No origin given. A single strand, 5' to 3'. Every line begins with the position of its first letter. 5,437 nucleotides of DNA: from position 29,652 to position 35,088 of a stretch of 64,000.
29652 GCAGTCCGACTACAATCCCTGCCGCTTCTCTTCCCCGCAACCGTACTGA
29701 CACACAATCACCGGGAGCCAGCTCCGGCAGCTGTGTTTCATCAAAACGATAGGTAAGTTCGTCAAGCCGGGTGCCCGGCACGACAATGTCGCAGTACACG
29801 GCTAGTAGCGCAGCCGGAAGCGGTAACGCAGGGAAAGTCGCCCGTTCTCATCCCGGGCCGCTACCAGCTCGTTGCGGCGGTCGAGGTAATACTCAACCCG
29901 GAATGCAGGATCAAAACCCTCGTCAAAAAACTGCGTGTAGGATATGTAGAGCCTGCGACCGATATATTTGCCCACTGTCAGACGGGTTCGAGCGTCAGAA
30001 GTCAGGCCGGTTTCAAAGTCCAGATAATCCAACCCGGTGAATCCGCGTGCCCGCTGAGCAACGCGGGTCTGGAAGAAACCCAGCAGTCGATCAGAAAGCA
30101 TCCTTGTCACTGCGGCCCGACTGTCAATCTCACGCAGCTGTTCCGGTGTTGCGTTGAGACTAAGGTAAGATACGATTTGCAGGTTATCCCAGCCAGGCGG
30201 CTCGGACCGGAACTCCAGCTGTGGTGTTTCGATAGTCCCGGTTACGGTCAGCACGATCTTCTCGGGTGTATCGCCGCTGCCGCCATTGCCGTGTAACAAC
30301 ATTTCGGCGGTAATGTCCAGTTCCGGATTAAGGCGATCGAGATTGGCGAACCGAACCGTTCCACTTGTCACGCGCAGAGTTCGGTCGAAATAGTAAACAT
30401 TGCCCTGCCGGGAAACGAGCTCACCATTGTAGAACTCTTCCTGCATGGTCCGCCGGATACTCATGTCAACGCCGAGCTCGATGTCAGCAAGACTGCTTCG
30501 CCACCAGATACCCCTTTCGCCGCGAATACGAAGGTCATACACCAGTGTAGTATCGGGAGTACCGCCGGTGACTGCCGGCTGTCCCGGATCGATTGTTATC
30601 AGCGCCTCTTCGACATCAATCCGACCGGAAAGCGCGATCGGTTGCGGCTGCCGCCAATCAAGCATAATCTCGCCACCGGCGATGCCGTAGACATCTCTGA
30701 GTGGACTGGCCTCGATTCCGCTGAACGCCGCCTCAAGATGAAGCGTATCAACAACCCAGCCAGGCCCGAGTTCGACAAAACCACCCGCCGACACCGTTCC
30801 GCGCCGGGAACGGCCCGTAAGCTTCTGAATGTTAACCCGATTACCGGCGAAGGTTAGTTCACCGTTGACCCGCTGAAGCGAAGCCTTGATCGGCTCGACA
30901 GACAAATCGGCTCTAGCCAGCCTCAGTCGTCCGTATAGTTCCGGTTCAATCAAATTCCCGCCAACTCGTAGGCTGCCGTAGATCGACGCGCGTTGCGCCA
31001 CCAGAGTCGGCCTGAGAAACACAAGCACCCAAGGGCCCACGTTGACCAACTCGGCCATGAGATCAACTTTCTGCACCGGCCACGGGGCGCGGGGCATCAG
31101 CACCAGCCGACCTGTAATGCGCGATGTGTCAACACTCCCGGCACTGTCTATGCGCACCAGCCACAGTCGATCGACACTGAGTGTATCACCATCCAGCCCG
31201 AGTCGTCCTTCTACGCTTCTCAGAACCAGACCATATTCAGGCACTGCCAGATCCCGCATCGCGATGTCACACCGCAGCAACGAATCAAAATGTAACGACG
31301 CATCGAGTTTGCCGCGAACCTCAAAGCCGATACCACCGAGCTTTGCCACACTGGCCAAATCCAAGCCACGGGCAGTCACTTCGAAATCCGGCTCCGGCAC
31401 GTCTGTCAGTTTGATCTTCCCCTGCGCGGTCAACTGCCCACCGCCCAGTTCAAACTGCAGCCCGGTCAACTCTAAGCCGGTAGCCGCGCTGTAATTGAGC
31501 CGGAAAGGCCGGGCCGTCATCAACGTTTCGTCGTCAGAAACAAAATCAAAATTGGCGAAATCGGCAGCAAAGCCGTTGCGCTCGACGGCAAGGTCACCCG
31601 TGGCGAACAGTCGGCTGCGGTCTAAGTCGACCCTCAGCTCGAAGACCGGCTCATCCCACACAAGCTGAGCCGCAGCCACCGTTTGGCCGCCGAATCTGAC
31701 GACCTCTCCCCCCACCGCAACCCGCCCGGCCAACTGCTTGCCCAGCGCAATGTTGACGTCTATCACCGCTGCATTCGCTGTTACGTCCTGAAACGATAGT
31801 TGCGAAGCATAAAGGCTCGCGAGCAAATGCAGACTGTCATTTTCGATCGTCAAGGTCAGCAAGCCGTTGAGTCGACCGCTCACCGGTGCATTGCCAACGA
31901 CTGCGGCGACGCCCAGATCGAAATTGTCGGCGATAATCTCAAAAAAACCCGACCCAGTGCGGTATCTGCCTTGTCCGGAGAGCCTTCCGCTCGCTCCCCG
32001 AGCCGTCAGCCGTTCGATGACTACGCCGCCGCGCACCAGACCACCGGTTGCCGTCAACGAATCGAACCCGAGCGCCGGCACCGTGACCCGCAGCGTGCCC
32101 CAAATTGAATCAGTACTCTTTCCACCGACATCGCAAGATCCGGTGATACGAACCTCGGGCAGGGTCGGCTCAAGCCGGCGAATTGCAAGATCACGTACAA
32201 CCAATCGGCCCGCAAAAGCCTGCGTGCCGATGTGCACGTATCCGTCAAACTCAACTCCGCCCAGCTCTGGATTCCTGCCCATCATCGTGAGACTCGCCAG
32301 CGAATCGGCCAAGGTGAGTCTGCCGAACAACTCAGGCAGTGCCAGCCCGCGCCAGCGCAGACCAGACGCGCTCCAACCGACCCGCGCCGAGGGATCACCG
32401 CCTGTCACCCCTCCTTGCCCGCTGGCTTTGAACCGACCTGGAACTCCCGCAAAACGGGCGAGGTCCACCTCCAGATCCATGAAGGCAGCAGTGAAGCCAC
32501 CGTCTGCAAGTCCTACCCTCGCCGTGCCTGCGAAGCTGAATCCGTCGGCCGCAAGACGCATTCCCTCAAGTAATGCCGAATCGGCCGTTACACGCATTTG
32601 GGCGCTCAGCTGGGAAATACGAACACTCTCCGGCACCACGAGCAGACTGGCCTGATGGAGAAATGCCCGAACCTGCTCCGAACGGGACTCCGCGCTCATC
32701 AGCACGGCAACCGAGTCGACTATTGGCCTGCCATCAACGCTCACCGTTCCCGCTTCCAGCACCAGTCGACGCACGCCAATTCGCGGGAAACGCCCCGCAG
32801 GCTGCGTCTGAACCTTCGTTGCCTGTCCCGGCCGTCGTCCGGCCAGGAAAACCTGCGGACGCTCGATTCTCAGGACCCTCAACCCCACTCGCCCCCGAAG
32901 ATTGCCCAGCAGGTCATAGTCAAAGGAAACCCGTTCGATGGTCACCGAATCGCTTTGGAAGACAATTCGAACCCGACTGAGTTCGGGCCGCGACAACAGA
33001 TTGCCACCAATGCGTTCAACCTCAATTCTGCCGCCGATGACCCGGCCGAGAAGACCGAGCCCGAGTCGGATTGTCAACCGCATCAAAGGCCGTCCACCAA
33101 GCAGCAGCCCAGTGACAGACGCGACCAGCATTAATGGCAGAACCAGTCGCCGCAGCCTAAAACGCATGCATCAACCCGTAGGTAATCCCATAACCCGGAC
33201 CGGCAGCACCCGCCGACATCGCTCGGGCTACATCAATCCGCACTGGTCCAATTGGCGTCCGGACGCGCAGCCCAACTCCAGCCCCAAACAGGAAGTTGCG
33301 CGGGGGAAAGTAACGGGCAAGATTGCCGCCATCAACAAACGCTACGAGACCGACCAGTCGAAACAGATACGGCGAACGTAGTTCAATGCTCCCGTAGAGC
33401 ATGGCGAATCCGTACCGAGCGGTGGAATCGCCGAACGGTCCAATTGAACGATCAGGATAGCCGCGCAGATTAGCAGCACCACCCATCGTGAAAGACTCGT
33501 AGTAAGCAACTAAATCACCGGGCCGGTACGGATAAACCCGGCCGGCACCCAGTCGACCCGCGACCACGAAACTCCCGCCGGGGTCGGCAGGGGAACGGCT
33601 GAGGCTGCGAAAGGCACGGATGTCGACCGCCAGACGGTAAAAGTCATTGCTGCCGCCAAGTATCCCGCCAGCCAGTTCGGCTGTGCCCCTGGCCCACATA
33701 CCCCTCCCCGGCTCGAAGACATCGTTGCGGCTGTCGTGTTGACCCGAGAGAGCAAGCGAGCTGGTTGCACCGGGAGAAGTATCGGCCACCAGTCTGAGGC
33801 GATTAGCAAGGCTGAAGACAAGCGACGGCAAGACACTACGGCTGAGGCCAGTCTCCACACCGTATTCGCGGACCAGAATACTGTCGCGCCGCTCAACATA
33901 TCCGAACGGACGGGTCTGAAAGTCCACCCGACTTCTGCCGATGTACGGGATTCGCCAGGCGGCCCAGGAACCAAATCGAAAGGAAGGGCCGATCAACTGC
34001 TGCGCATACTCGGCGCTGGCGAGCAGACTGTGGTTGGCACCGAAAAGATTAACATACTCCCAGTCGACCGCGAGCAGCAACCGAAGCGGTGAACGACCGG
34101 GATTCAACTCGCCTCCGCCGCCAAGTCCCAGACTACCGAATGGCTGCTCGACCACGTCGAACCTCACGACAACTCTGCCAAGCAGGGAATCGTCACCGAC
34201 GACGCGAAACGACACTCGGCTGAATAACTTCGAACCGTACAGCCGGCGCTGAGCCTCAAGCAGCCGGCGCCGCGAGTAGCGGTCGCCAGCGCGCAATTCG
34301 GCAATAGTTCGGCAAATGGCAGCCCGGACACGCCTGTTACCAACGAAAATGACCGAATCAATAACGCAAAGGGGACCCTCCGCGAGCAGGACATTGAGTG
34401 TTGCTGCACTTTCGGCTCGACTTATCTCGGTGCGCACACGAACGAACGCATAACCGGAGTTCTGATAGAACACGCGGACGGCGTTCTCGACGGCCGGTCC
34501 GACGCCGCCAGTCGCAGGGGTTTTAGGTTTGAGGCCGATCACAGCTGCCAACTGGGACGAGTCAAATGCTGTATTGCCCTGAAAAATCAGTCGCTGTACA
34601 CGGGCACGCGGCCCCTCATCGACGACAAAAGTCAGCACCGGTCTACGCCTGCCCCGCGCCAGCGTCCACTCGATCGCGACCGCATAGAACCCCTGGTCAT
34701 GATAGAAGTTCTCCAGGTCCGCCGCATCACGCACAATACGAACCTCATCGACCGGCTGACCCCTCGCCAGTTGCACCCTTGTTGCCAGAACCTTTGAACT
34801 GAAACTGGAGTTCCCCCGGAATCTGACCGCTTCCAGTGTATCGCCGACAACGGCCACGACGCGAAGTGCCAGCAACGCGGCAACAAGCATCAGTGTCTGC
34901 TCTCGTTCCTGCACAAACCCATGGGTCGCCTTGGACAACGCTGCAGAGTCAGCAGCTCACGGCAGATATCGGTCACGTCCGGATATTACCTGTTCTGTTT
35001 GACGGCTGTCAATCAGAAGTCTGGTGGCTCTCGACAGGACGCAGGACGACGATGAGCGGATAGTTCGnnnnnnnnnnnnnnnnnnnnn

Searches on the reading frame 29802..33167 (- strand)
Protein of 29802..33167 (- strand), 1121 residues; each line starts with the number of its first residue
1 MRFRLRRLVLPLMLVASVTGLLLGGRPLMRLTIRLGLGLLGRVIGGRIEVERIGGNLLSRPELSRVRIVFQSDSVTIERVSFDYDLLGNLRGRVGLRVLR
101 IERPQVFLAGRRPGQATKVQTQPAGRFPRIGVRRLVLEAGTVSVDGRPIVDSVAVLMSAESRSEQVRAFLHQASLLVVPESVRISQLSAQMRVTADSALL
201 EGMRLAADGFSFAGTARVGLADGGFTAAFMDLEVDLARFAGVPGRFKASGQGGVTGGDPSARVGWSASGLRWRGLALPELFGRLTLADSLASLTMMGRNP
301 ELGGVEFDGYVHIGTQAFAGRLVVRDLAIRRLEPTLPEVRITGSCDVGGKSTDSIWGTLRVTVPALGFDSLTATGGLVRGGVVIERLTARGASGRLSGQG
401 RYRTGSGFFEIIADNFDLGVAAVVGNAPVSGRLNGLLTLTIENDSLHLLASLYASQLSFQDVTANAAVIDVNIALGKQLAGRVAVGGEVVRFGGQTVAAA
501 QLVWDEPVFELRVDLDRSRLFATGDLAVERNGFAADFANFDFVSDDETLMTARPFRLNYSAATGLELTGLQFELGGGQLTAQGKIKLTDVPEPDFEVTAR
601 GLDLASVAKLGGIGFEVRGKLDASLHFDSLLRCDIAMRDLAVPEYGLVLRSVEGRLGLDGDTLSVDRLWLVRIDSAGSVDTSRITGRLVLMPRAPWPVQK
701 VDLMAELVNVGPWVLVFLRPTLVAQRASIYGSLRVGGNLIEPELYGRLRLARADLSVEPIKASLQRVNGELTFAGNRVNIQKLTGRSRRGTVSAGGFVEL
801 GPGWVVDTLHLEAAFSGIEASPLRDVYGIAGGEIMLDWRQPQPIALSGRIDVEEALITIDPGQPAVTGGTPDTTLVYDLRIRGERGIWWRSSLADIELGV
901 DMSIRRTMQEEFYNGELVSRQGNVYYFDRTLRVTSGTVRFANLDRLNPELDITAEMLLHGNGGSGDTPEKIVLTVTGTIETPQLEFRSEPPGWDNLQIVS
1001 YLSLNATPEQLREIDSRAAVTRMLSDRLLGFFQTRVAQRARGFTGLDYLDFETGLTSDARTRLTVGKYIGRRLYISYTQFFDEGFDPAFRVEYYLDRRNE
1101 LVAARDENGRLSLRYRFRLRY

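Call 41: search_protein_families(library=pfam, proteins=[window:29802-33167:-], max_evalue=0.0001)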
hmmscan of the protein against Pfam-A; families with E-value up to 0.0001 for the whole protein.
window:29802-33167:- (1121 aa): 1 family
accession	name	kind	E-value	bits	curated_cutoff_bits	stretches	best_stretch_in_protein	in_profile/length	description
PF04357.19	TamB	-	5.1e-37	128.5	22.4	1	729-1118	50-380/381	TamB, inner membrane protein subunit of TAM complex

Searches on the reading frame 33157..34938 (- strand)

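Call 41: search_protein_families(library=pfam, proteins=[window:33157-34938:-], max_evalue=0.0001)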
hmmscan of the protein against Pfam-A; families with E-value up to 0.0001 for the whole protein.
window:33157-34938:- (593 aa): 3 families
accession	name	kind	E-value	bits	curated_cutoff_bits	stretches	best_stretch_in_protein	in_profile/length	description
PF01103.29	Omp85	-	2e-30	106.9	24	1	385-576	107-308/325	Omp85 superfamily domain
PF07244.20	POTRA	-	3.8e-25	88.8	21.3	3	36-109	4-79/79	Surface antigen variable number repeat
PF08479.16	POTRA_2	-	6.9e-08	32.7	24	0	35-86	3-54/76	POTRA domain, ShlB-type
